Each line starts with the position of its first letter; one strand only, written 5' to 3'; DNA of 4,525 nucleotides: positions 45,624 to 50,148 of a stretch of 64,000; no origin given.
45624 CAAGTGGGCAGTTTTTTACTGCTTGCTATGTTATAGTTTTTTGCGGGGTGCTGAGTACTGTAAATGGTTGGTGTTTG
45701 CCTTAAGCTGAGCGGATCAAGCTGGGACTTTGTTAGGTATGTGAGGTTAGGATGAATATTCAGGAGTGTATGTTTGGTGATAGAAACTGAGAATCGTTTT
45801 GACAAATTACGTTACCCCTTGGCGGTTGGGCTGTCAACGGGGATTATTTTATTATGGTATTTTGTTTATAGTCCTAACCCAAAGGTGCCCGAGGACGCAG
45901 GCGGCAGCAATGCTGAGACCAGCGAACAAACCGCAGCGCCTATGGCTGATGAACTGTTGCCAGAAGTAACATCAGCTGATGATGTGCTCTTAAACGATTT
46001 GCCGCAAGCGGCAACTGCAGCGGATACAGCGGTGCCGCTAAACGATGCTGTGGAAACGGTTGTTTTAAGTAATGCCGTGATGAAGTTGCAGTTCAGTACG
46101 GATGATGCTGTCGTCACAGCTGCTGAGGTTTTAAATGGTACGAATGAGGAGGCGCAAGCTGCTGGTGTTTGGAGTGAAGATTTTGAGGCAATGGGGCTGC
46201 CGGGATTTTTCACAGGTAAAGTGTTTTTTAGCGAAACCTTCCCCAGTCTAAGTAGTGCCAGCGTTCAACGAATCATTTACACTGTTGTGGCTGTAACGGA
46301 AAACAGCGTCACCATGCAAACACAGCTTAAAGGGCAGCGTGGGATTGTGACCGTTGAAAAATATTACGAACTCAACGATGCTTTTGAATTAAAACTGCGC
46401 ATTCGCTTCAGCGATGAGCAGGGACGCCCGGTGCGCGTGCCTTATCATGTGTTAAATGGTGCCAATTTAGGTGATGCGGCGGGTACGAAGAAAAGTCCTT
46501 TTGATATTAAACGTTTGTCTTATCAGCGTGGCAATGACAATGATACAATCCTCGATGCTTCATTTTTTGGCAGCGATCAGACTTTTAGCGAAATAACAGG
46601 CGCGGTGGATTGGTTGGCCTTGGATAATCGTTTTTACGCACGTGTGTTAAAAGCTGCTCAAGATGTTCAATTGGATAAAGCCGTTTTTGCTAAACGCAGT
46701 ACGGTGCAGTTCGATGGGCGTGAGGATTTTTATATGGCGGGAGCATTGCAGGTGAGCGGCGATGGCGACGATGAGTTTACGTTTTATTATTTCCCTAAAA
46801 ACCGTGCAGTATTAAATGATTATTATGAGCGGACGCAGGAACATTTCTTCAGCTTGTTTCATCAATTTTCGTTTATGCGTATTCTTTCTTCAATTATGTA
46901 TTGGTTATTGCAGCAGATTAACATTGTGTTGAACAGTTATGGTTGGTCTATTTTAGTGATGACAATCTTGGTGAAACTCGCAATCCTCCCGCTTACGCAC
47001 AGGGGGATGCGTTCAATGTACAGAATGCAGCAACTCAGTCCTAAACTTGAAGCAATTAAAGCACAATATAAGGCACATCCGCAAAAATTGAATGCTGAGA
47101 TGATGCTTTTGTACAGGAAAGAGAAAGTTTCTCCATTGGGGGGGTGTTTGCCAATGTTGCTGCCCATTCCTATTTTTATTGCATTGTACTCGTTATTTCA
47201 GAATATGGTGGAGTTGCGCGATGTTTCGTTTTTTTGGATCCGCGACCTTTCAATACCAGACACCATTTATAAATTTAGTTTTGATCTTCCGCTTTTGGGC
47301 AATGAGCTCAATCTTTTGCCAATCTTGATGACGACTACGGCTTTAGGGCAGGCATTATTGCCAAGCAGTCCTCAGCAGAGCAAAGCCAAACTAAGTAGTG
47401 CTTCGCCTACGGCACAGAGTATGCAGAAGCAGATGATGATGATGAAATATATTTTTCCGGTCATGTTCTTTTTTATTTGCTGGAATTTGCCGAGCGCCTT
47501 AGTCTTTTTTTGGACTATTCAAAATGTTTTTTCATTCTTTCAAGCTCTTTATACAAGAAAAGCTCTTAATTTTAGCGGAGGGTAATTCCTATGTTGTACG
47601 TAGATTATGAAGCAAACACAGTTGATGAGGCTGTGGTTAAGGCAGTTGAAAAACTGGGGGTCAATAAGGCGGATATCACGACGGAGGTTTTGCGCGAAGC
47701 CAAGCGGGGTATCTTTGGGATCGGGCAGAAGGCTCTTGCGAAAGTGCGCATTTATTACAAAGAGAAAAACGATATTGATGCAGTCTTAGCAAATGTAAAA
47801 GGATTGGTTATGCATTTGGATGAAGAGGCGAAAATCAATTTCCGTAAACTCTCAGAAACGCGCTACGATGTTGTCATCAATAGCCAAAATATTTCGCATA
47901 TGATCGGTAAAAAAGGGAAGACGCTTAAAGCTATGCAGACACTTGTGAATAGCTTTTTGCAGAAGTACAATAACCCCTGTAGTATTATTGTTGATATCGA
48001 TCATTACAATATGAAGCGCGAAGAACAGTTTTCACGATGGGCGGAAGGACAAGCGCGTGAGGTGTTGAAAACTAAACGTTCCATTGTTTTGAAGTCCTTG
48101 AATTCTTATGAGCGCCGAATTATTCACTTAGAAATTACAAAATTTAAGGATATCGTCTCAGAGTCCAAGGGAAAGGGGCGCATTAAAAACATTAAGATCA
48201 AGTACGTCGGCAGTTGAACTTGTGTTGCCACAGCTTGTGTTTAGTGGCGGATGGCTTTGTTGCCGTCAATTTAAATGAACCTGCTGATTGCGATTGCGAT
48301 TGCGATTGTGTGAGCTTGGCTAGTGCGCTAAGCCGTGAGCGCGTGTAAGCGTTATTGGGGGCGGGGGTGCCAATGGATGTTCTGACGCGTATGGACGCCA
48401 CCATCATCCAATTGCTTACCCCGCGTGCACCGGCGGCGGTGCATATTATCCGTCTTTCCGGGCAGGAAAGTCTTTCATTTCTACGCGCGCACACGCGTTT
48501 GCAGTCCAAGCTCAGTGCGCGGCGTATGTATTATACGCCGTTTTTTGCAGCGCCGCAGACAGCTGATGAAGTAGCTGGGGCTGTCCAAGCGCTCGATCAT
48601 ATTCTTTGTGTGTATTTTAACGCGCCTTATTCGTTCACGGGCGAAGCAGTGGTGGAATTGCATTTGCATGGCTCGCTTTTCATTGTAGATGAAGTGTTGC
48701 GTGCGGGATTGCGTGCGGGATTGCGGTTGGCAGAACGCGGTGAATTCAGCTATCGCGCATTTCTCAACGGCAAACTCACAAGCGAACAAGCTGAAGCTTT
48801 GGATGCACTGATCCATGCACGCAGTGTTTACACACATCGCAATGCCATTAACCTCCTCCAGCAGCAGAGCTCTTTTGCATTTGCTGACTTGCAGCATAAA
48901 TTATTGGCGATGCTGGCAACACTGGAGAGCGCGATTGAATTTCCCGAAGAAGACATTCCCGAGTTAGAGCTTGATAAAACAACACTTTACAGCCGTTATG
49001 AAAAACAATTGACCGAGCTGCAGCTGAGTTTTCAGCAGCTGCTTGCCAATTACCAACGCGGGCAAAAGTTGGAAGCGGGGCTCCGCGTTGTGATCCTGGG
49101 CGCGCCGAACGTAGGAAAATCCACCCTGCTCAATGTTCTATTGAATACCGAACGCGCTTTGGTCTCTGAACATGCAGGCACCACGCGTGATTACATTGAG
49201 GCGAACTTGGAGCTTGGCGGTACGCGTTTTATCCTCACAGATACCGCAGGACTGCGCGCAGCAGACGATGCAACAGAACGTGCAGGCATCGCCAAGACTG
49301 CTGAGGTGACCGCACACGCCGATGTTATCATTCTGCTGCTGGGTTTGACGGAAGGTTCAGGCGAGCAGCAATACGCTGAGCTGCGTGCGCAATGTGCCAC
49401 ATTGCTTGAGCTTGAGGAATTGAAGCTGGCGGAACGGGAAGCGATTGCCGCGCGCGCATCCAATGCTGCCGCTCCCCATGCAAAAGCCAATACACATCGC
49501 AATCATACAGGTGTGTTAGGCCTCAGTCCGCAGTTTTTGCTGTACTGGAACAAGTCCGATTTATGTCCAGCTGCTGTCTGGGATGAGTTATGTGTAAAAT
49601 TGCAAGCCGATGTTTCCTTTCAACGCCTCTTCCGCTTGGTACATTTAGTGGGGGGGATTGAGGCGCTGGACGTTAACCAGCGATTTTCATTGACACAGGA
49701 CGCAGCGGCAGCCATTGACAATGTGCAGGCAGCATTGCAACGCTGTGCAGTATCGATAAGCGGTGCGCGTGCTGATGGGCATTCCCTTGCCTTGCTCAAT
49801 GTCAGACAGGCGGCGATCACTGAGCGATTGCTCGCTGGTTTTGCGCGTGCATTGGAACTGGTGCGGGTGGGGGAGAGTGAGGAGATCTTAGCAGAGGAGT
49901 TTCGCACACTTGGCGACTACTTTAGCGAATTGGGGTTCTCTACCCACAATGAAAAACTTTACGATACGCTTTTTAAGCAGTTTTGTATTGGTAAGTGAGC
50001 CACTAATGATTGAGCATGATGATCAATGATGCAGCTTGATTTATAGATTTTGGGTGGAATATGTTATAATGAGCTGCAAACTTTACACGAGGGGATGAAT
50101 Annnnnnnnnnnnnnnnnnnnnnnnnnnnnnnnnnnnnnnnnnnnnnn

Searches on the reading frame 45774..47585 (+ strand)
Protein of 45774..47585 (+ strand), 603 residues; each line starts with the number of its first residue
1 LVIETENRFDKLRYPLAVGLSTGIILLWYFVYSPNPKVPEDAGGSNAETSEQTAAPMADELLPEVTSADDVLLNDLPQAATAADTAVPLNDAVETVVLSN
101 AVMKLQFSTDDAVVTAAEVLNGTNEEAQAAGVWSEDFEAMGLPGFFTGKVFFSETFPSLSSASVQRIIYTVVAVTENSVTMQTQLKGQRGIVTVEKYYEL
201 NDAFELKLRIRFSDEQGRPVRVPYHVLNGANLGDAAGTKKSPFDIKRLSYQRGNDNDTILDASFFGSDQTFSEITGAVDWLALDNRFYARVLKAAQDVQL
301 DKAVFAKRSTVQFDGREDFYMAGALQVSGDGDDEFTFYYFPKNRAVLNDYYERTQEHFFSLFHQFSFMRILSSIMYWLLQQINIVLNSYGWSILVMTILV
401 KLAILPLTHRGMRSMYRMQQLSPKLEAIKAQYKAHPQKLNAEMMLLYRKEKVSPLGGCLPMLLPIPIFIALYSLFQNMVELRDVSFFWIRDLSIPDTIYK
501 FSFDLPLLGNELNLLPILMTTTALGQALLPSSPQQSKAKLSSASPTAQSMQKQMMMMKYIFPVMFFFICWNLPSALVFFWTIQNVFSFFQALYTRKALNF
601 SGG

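Call 3: search_protein_families(library=pfam, proteins=[window:45774-47585:+], max_evalue=0.01)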
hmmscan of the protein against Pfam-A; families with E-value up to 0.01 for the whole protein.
window:45774-47585:+ (603 aa): 1 family
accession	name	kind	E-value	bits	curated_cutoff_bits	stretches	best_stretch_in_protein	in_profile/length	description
PF02096.25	60KD_IMP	-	1.6e-52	178.2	35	1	389-596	1-163/163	60Kd inner membrane protein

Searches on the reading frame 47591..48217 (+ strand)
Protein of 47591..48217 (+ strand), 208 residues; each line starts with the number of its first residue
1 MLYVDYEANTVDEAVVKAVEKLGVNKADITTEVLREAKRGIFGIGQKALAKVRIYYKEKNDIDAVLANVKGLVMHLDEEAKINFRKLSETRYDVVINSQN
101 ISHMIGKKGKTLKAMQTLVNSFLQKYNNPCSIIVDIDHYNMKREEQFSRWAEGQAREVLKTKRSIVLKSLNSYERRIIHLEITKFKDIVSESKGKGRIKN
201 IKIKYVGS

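Call 3: search_protein_families(library=pfam, proteins=[window:47591-48217:+], max_evalue=0.01)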
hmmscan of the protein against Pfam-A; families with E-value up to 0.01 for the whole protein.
window:47591-48217:+ (208 aa): 4 families
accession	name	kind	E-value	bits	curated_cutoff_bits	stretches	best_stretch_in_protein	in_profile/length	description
PF14804.11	Jag_N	-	1.2e-14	54.8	25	1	6-56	1-50/50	Jag N-terminus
PF01424.28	R3H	-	2.4e-10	40.7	26.8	1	149-201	5-56/60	R3H domain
PF13083.13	KH_KhpA-B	-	6.6e-10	39.2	32.1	1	69-129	8-68/73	KhpA/KhpB, KH domain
PF07650.23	KH_2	-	0.0048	17.1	22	1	82-128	18-63/78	KH domain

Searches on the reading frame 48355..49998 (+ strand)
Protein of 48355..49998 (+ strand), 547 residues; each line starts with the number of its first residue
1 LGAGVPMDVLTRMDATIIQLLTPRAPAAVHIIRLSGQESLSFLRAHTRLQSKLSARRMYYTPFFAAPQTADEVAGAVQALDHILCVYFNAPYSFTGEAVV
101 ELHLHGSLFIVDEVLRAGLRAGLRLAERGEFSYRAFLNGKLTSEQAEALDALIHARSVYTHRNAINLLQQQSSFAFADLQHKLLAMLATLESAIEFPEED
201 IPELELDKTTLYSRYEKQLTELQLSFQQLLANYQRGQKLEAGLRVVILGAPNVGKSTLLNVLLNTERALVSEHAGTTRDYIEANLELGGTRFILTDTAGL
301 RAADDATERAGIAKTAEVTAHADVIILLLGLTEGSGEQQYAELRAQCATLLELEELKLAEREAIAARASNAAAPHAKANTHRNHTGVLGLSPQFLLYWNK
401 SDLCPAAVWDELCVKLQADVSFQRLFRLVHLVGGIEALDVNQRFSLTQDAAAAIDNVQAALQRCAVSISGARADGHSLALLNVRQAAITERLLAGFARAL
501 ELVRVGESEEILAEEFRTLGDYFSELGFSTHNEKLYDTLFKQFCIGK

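Call 3: search_protein_families(library=pfam, proteins=[window:48355-49998:+], max_evalue=0.01)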
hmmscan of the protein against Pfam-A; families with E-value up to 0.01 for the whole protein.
window:48355-49998:+ (547 aa): 5 families
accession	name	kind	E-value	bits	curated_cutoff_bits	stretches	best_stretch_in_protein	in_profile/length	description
PF10396.14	TrmE_N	-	9.7e-31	106.8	29.8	1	16-140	1-117/117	GTP-binding protein TrmE N-terminus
PF12631.12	MnmE_helical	-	4.6e-25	89.4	40.1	1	145-544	3-211/211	MnmE helical domain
PF01926.29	MMR_HSR1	-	4e-21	75.7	21.9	1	244-349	1-98/113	50S ribosome-binding GTPase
PF02421.24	FeoB_N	-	1.2e-08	35.1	27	1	244-328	2-85/156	Ferrous iron transport protein B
PF13521.12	AAA_28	-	0.0074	17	27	0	244-285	1-40/164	AAA domain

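Call 5: search_protein_families(library=ncbifam, proteins=[window:48355-49998:+], max_evalue=0.01)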
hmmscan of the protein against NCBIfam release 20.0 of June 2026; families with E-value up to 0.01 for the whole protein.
window:48355-49998:+ (547 aa): 20 families
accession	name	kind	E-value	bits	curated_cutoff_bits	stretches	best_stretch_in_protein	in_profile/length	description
NF003661.0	PRK05291.1-3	equivalog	4.1e-90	303.3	380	1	14-547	3-448/448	tRNA uridine-5-carboxymethylaminomethyl(34) synthesis GTPase MnmE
TIGR00450.1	mnmE_trmE_thdF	equivalog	1.6e-79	268.1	252.6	1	23-339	3-306/446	tRNA uridine-5-carboxymethylaminomethyl(34) synthesis GTPase MnmE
TIGR03594.1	GTPase_EngA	equivalog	2.6e-27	95.9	306.7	1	231-339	161-275/432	ribosome biogenesis GTPase Der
TIGR00231.1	small_GTP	domain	2.2e-19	69.8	42.5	1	243-339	4-101/164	GTP-binding protein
NF007071.0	PRK09518.1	equivalog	2.6e-17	62.6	953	1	168-334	198-363/706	bifunctional cytidylate kinase/GTPase Der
NF002828.0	PRK03003.1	equivalog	4.2e-17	61.9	631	1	234-339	205-313/477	ribosome biogenesis GTPase Der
NF000908.1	PRK00089.1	equivalog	2.5e-16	59.8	237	1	245-342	6-104/291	GTPase Era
TIGR03918.1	GTP_HydF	equivalog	5e-16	58.5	325.55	1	243-337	8-102/392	[FeFe] hydrogenase H-cluster maturation GTPase HydF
TIGR00436.1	era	equivalog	1.3e-13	50.9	116.25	1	244-337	2-95/270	GTPase Era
TIGR03596.1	GTPase_YlqF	equivalog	2.3e-11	43.6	208.2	1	226-300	98-173/276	ribosome biogenesis GTPase YlqF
TIGR03597.1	GTPase_YqeH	equivalog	4.6e-08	32.6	297.4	1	240-307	153-222/361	ribosome biogenesis GTPase YqeH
TIGR00437.1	feoB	equivalog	1.3e-07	30.8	315.65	1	249-327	1-78/594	ferrous iron transport protein B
TIGR03156.1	GTP_HflX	equivalog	3.1e-06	26.4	216.75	1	203-344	151-291/351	GTPase HflX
TIGR03598.1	GTPase_YsxC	equivalog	0.0001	22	124.45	1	241-279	17-56/186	ribosome biogenesis GTP-binding protein YihA/YsxC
NF049994.1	slr1306_fam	domain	0.00084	18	490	1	167-266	44-132/470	slr1306 family protein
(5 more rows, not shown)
